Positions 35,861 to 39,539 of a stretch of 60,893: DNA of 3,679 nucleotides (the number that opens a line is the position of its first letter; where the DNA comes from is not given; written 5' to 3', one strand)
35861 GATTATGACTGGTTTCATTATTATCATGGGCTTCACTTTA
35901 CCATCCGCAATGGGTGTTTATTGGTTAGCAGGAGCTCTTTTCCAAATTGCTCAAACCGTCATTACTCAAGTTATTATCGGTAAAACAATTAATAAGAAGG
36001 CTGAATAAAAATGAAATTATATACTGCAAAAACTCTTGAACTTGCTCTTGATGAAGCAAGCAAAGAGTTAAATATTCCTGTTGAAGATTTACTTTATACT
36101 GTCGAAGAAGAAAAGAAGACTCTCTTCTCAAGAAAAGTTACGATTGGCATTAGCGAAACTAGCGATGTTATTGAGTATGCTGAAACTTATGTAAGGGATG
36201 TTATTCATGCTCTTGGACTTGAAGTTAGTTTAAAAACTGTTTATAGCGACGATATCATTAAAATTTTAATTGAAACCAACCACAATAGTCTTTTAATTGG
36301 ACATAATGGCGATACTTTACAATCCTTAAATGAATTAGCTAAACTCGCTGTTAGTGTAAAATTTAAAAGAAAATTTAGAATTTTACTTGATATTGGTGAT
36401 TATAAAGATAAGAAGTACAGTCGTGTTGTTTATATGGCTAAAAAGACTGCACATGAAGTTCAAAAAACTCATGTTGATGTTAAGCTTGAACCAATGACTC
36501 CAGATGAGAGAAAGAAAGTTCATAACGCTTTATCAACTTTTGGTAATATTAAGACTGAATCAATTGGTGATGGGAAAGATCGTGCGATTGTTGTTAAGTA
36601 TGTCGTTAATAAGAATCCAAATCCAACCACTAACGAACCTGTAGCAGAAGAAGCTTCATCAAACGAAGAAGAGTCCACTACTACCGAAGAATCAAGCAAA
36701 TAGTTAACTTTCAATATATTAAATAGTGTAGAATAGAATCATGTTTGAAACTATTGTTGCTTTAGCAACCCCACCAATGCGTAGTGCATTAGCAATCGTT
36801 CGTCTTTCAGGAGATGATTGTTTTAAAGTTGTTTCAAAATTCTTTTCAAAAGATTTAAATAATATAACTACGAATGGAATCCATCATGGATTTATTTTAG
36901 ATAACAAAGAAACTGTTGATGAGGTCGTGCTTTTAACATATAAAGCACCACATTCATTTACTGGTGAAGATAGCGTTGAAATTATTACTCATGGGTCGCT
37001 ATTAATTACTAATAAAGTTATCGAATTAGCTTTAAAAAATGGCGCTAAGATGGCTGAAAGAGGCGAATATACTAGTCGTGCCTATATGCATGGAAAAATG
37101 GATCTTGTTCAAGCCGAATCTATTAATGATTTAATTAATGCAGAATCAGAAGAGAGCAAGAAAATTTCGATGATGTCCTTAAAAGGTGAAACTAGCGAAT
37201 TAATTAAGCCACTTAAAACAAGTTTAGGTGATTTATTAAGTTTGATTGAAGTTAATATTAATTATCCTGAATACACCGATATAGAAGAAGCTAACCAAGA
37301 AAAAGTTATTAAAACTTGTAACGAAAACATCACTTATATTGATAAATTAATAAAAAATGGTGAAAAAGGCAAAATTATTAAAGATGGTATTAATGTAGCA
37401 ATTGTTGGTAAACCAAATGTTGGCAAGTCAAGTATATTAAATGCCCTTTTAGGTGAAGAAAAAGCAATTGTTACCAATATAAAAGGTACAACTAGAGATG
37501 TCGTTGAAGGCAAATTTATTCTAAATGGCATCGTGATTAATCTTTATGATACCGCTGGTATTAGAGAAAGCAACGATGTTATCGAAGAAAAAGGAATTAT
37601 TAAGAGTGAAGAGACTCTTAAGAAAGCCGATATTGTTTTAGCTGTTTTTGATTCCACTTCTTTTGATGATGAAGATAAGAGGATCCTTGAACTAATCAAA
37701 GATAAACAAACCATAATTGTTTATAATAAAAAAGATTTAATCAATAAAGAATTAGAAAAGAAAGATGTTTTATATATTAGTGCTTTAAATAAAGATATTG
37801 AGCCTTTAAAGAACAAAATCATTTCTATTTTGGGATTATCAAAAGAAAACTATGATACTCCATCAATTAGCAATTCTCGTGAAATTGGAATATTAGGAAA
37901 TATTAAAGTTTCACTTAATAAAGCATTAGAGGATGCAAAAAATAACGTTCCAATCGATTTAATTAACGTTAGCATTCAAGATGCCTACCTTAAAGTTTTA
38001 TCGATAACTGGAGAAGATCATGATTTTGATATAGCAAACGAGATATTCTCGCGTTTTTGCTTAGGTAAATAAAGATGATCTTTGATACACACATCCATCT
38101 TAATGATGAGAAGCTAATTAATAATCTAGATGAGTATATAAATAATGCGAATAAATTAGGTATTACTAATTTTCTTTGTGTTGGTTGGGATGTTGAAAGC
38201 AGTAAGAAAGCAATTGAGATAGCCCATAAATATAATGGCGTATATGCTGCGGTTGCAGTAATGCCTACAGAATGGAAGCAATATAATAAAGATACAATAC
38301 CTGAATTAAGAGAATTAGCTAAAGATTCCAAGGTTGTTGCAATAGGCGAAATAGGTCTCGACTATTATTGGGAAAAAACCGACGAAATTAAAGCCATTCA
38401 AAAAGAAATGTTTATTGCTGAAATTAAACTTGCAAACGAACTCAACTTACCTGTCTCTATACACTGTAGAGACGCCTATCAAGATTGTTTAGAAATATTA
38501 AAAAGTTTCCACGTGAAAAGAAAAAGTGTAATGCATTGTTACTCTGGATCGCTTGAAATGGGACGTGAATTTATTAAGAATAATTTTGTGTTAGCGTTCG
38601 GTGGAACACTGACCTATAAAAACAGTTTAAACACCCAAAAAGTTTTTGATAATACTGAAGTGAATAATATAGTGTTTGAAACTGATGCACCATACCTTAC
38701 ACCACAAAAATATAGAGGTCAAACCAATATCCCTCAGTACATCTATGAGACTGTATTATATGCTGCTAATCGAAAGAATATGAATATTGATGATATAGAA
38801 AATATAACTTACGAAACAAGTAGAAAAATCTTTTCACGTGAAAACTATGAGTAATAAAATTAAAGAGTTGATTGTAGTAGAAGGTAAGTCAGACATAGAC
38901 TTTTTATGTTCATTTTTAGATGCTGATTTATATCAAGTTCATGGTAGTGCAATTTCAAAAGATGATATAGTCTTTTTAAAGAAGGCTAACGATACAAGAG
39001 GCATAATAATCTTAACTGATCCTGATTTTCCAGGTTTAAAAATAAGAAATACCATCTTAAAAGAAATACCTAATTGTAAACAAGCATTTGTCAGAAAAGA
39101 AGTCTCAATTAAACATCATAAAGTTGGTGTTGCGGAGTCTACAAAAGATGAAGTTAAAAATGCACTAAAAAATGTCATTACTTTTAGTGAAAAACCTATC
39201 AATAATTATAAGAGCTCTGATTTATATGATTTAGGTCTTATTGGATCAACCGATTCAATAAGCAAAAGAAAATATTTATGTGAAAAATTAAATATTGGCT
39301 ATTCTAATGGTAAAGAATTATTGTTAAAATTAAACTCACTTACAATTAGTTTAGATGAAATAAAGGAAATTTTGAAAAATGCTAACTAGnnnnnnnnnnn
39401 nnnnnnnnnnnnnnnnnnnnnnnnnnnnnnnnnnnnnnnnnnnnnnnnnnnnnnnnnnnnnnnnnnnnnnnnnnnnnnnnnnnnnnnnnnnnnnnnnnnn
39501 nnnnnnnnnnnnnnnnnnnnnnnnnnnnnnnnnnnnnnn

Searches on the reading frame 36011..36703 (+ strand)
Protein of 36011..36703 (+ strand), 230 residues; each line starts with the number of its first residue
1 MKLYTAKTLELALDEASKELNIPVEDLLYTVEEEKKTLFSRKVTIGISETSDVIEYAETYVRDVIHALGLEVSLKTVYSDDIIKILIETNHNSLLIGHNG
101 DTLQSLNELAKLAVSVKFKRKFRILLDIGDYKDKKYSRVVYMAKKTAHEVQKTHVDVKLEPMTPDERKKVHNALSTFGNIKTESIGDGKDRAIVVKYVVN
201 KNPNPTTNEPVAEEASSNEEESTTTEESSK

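Call 24: search_protein_families(library=pfam, proteins=[window:36011-36703:+], max_evalue=0.00001)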
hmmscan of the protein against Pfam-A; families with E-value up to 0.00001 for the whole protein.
window:36011-36703:+ (230 aa): 3 families
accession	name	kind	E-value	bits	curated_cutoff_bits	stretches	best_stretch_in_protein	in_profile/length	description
PF01424.28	R3H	-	3.1e-15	56.4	26.8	1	141-196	5-59/60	R3H domain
PF14804.11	Jag_N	-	1.6e-06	28.9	25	1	4-37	1-34/50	Jag N-terminus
PF13083.13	KH_KhpA-B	-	7.9e-06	26.1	32.1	0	56-118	3-66/73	KhpA/KhpB, KH domain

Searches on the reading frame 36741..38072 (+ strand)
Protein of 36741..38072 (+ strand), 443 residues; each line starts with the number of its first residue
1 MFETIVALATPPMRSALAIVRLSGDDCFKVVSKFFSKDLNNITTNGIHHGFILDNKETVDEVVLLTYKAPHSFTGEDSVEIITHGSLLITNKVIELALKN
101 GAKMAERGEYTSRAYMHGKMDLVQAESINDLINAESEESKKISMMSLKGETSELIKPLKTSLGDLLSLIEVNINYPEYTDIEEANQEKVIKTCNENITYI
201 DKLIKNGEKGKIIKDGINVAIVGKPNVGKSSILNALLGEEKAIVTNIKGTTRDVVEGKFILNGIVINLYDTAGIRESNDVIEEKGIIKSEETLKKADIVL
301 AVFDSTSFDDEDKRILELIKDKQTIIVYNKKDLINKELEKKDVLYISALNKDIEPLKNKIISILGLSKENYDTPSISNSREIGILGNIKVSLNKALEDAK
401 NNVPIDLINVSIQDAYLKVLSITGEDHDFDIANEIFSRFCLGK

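Call 24: search_protein_families(library=pfam, proteins=[window:36741-38072:+], max_evalue=0.00001)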
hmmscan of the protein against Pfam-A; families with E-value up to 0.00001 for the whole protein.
window:36741-38072:+ (443 aa): 6 families
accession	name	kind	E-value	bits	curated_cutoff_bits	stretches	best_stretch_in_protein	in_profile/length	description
PF12631.12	MnmE_helical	-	2.3e-46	159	40.1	1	122-440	1-211/211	MnmE helical domain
PF10396.14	TrmE_N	-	1.4e-36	125.7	29.8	1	4-119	1-117/117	GTP-binding protein TrmE N-terminus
PF01926.29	MMR_HSR1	-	3.7e-28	98.4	21.9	1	218-330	1-113/113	50S ribosome-binding GTPase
PF02421.24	FeoB_N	-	1.1e-13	51.5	27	1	218-343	2-127/156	Ferrous iron transport protein B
PF04548.22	AIG1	-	7.2e-08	32.4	27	1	218-321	2-109/212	AIG1 family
PF00350.29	Dynamin_N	-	4.5e-07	30.5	27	0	219-255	1-36/168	Dynamin family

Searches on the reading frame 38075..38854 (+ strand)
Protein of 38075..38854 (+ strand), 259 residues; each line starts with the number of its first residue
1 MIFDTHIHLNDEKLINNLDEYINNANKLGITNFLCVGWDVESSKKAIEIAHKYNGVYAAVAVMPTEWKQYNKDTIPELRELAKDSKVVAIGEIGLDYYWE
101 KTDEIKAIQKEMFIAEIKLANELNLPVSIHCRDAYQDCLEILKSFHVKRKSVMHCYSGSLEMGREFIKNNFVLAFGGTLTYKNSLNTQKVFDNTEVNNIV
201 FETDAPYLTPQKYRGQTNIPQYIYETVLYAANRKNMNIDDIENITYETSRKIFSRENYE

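Call 24: search_protein_families(library=pfam, proteins=[window:38075-38854:+], max_evalue=0.00001)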
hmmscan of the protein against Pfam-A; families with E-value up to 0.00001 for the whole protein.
window:38075-38854:+ (259 aa): 1 family
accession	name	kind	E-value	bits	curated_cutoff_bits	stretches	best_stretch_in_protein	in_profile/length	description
PF01026.27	TatD_DNase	-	1.1e-75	254.8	27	1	3-254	1-253/253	TatD related DNase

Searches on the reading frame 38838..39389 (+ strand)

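Call 24: search_protein_families(library=pfam, proteins=[window:38838-39389:+], max_evalue=0.00001)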
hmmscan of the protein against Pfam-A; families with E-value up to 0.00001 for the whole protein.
window:38838-39389:+ (183 aa): 2 families
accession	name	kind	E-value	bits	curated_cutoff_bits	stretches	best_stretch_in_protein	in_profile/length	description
PF13331.11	DUF4093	-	7.4e-21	74.9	25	1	95-179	1-86/86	Domain of unknown function (DUF4093)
PF01751.28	Toprim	-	3.5e-08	34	23.1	1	10-86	1-90/96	Toprim domain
